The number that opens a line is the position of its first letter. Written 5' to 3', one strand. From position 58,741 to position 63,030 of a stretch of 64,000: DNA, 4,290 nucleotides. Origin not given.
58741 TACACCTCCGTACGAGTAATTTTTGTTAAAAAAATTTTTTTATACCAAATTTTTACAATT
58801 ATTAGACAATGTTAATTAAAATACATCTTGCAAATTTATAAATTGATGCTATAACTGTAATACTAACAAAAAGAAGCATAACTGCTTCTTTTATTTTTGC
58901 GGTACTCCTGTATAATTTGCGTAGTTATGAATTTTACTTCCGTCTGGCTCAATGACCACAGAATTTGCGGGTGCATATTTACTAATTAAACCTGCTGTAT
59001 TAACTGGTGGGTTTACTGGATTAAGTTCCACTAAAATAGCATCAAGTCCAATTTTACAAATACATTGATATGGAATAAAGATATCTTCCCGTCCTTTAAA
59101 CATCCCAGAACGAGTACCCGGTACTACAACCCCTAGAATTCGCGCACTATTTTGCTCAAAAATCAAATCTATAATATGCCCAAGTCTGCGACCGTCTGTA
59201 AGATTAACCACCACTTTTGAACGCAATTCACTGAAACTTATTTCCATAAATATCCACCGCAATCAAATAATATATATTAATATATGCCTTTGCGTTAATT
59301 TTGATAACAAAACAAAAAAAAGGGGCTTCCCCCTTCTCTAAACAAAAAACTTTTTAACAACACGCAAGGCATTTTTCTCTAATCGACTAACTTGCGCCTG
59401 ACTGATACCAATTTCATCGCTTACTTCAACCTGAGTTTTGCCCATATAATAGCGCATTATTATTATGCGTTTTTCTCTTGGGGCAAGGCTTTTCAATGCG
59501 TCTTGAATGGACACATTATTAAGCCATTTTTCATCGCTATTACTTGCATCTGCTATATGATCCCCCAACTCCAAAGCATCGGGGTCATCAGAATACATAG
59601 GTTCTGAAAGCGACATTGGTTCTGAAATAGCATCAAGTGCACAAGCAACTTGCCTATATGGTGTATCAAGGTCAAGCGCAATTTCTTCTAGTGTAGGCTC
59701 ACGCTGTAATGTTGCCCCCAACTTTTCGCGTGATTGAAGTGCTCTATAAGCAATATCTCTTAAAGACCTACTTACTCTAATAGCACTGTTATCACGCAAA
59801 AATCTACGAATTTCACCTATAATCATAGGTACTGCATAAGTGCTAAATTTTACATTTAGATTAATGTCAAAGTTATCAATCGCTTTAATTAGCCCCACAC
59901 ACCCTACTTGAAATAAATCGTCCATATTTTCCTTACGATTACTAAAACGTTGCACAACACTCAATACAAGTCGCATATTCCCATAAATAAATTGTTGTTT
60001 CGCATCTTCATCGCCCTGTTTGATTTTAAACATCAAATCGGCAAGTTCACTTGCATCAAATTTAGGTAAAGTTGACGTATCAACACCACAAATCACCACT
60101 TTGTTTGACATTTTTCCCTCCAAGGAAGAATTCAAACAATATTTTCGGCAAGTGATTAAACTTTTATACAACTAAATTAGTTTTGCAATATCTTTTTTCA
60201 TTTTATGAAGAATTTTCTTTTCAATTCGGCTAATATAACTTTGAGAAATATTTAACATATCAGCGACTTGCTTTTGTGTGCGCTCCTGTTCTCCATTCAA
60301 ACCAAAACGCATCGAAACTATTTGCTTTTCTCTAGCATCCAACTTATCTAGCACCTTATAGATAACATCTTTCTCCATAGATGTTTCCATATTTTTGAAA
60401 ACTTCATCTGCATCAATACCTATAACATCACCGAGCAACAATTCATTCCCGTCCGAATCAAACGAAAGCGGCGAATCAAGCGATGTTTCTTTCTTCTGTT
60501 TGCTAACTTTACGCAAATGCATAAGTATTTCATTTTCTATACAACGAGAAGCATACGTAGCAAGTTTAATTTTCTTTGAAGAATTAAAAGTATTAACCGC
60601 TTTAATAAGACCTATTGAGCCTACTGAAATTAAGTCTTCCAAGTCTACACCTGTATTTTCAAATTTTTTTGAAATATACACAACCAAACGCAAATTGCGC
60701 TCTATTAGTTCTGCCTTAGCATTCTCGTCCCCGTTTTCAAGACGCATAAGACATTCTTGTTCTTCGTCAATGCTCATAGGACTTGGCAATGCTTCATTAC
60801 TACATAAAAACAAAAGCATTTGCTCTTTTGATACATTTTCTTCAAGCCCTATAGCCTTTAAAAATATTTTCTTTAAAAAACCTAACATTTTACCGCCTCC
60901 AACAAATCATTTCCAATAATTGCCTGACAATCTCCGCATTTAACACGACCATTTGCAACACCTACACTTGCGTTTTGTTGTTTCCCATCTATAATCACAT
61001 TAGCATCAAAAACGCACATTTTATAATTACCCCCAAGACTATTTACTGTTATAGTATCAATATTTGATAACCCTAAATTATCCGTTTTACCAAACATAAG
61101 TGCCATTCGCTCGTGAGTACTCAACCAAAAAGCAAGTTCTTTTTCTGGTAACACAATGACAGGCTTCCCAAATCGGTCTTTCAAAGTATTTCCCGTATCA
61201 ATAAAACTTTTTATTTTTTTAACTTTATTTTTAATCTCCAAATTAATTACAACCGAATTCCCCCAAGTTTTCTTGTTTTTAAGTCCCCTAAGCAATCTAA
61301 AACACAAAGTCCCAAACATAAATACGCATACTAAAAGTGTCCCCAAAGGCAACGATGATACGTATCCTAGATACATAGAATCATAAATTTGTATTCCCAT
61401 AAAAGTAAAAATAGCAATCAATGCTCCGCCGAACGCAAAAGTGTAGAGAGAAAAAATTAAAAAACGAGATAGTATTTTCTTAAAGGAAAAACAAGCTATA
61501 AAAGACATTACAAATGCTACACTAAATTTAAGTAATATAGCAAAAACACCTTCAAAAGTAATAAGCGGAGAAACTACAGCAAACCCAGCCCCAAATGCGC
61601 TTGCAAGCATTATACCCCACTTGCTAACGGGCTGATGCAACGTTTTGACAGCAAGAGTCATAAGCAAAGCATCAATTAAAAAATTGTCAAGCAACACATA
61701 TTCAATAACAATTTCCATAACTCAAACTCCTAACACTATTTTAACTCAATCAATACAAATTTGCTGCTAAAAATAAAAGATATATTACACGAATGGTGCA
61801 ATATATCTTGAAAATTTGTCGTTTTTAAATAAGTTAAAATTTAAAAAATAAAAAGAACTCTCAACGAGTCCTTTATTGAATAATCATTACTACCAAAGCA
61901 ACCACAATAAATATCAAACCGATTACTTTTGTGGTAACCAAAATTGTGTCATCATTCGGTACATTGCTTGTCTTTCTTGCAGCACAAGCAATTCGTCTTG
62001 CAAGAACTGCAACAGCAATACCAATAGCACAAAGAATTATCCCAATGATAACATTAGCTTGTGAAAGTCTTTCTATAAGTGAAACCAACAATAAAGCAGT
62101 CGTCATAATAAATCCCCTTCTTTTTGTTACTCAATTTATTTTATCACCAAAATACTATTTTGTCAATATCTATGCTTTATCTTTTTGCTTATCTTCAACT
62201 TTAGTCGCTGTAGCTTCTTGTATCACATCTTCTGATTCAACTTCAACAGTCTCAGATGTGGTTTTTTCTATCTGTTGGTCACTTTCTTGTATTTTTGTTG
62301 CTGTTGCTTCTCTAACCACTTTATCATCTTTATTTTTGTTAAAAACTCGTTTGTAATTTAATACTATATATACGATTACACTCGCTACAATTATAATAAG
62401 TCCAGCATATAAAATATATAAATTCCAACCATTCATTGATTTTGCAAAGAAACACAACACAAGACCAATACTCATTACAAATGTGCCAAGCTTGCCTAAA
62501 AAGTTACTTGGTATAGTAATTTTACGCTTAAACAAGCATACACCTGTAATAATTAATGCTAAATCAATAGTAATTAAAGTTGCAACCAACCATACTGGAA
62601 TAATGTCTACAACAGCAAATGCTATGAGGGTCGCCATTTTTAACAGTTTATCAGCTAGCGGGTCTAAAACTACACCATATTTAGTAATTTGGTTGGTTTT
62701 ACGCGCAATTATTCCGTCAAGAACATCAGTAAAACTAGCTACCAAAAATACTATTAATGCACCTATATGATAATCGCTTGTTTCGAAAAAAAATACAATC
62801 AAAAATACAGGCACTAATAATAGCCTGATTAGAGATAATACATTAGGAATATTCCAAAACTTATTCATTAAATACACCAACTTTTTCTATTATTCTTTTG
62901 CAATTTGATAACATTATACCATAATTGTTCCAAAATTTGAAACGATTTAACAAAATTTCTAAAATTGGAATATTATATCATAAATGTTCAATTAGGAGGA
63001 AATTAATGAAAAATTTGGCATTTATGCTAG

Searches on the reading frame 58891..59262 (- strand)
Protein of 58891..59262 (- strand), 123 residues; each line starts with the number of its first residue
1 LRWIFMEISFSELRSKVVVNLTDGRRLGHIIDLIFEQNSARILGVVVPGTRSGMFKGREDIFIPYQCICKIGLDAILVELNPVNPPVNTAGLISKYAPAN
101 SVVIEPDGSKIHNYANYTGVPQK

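Call 14: search_protein_families(library=ncbifam, proteins=[window:58891-59262:-], max_evalue=0.00001)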
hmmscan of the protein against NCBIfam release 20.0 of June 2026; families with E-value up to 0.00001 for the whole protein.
window:58891-59262:- (123 aa): 1 family
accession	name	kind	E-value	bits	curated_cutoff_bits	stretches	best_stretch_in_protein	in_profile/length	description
TIGR02888.1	spore_YlmC_YmxH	subfamily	4.4e-17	62.1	44.2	1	10-79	2-75/76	YlmC/YmxH family sporulation protein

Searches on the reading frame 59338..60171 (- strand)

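Call 14: search_protein_families(library=ncbifam, proteins=[window:59338-60171:-], max_evalue=0.00001)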
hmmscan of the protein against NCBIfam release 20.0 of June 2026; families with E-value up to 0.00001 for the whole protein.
window:59338-60171:- (277 aa): 55 families (the best 25 are shown)
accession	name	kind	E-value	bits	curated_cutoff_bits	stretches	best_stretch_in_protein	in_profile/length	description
NF006071.0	PRK08215.1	equivalog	4.4e-115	383.7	372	1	21-275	2-256/258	RNA polymerase sporulation sigma factor SigG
TIGR02850.1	spore_sigG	equivalog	2.7e-111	371.1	457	1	23-275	1-253/254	RNA polymerase sporulation sigma factor SigG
NF004052.0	PRK05572.1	subfamily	9.5e-84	280.8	311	1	36-274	12-248/252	SigF/SigG family RNA polymerase sporulation sigma factor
TIGR02885.1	spore_sigF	equivalog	3.2e-82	275.8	321.45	1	47-274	2-229/231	RNA polymerase sporulation sigma factor SigF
TIGR02980.1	SigBFG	subfamily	1.7e-73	247.1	234.35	1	55-274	2-224/227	SigB/SigF/SigG family RNA polymerase sigma factor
NF005514.0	PRK07122.1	subfamily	3.8e-40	137.7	372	1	60-273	44-260/264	RNA polymerase sigma factor SigF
NF005644.0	PRK07408.1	subfamily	9.5e-38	130.3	261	1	53-274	24-251/258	RNA polymerase sigma factor SigF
TIGR02941.1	Sigma_B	equivalog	2e-34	119.2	315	1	53-273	26-250/255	RNA polymerase sigma factor SigB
NF006158.0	PRK08301.1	equivalog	1.3e-33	116.5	339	2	20-137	23-140/241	RNA polymerase sporulation sigma factor SigE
TIGR02937.1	sigma70-ECF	superfamily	2.2e-33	115.2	42.9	1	57-274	2-163/165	sigma-70 family RNA polymerase sigma factor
TIGR02997.1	Sig70-cyanoRpoD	subfamily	3e-33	115.3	384.5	1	43-272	62-297/298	RNA polymerase sigma factor, RpoD/SigA family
TIGR02393.1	RpoD_Cterm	equivalog_domain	4.9e-33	114.7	354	1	57-273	1-225/238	RNA polymerase sigma factor RpoD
NF004471.0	PRK05803.1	subfamily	6e-33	114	252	2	33-139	26-133/235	RNA polymerase sporulation sigma factor SigK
NF006666.0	PRK09210.1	equivalog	9.4e-32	110.7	572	1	38-272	114-356/370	RNA polymerase sigma factor RpoD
TIGR02846.1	spore_sigmaK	equivalog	3.4e-31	108.6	298.65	2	39-139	31-131/227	RNA polymerase sporulation sigma factor SigK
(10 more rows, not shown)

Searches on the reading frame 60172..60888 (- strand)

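Call 14: search_protein_families(library=ncbifam, proteins=[window:60172-60888:-], max_evalue=0.00001)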
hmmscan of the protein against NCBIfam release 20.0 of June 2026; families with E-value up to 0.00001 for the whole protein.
window:60172-60888:- (238 aa): 51 families (the best 25 are shown)
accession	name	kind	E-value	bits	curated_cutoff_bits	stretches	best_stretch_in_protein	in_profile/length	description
NF006158.0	PRK08301.1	equivalog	1.9e-99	332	339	1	20-237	23-240/241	RNA polymerase sporulation sigma factor SigE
TIGR02835.1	spore_sigmaE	equivalog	1.8e-95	318.9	348.6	1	17-238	13-234/234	RNA polymerase sporulation sigma factor SigE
NF004471.0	PRK05803.1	subfamily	1.9e-82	276.1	252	1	19-235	13-229/235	RNA polymerase sporulation sigma factor SigK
TIGR02846.1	spore_sigmaK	equivalog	4.3e-78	262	298.65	1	21-233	11-225/227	RNA polymerase sporulation sigma factor SigK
NF004052.0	PRK05572.1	subfamily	1.5e-35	122.9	311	2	38-131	14-107/252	SigF/SigG family RNA polymerase sporulation sigma factor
TIGR02885.1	spore_sigF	equivalog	5.8e-35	121.2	321.45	2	51-130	6-85/231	RNA polymerase sporulation sigma factor SigF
TIGR02980.1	SigBFG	subfamily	2.3e-34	119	234.35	2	120-234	122-226/227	SigB/SigF/SigG family RNA polymerase sigma factor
TIGR02997.1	Sig70-cyanoRpoD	subfamily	2.3e-34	119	384.5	2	43-121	62-139/298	RNA polymerase sigma factor, RpoD/SigA family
TIGR02394.1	rpoS_proteo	equivalog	9.3e-33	113.9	378.7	2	37-121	27-111/285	RNA polymerase sigma factor RpoS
TIGR02393.1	RpoD_Cterm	equivalog_domain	4.2e-32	111.6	354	2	57-119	1-63/238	RNA polymerase sigma factor RpoD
NF006071.0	PRK08215.1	equivalog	6.5e-32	111.1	372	2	38-131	19-112/258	RNA polymerase sporulation sigma factor SigG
TIGR02937.1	sigma70-ECF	superfamily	8.1e-31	106.9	42.9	1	57-232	2-163/165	sigma-70 family RNA polymerase sigma factor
NF041931.2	MzaA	equivalog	2.7e-30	105.8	800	2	29-119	449-538/726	MZA anti-phage system associated sigma-70 family RNA polymerase sigma factor MzaA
NF006666.0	PRK09210.1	equivalog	3.6e-30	105.5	572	2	38-120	114-196/370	RNA polymerase sigma factor RpoD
NF004208.0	PRK05658.1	equivalog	9.5e-30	104.1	555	2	48-117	384-453/631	RNA polymerase sigma factor RpoD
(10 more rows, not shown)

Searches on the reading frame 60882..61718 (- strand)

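Call 14: search_protein_families(library=ncbifam, proteins=[window:60882-61718:-], max_evalue=0.00001)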
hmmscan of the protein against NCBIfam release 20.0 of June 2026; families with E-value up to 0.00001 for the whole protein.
window:60882-61718:- (278 aa): 1 family
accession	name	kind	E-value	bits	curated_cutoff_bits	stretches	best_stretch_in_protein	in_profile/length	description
TIGR02854.1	spore_II_GA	equivalog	8.4e-24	84.4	209.55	1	1-206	1-213/293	sigma-E processing peptidase SpoIIGA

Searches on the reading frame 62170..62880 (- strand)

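Call 14: search_protein_families(library=ncbifam, proteins=[window:62170-62880:-], max_evalue=0.00001)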
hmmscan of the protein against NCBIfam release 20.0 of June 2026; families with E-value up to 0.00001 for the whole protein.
window:62170-62880:- (236 aa): 6 families
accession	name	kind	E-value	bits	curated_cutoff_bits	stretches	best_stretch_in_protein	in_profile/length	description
NF053678.1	ClpnSynClsA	equivalog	3.4e-30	105.5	240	1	8-157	2-150/180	cardiolipin synthase ClsA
TIGR00560.1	pgsA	equivalog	6.8e-29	101.7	109.1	1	10-183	2-179/183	CDP-diacylglycerol--glycerol-3-phosphate 3-phosphatidyltransferase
NF008090.0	PRK10832.1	equivalog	1.7e-16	60.8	304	1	9-173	3-173/182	CDP-diacylglycerol--glycerol-3-phosphate 3-phosphatidyltransferase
NF040950.1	archin_ph_syn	equivalog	5.4e-11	42.7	180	1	11-105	25-118/191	archaetidylinositol phosphate synthase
NF045883.1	PIPSynth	equivalog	6.8e-08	32.4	170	1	12-111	25-127/197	phosphatidylinositol phosphate synthase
TIGR00473.1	pssA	equivalog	7.1e-06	26.2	107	0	39-157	20-139/153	CDP-diacylglycerol--serine O-phosphatidyltransferase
